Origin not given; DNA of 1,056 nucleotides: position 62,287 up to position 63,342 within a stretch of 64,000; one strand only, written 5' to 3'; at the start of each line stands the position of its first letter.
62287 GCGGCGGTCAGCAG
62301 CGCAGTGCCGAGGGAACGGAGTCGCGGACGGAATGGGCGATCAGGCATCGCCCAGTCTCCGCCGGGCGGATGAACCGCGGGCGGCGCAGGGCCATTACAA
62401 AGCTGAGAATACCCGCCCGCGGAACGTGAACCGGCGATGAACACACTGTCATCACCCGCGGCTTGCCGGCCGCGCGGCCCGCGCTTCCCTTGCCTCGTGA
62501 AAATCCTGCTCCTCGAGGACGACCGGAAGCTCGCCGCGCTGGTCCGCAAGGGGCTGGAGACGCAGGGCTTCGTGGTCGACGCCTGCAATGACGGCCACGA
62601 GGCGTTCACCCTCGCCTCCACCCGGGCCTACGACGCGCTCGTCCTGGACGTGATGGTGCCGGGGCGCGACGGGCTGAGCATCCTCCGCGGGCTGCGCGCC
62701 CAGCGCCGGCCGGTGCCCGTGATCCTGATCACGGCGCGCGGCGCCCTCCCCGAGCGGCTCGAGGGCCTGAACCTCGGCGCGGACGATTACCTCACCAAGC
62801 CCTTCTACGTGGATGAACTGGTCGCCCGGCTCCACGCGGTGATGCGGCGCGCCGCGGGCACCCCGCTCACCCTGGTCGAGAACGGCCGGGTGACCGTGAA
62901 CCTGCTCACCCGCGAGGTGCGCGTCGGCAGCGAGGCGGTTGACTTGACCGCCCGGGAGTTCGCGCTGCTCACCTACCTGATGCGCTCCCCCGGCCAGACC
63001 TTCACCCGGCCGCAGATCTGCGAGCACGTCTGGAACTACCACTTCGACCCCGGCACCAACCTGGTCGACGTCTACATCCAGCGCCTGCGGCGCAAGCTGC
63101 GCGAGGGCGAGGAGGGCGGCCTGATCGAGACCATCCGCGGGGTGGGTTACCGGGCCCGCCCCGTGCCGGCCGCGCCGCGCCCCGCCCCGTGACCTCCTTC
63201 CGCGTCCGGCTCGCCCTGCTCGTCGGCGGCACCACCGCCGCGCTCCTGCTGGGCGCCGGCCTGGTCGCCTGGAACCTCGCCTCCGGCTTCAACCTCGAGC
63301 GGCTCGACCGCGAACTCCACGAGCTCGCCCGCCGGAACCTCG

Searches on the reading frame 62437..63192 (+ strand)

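Call 38: search_protein_families(library=pfam, proteins=[window:62437-63192:+], max_evalue=0.00001)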
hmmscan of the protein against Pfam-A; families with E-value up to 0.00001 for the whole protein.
window:62437-63192:+ (251 aa): 2 families
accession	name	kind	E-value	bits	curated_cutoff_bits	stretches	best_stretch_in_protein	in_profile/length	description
PF00486.34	Trans_reg_C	-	4.6e-27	94.3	26.2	1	166-239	2-76/77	Transcriptional regulatory protein, C terminal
PF00072.30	Response_reg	-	2.9e-26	92.3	30.2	1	23-132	1-110/111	Response regulator receiver domain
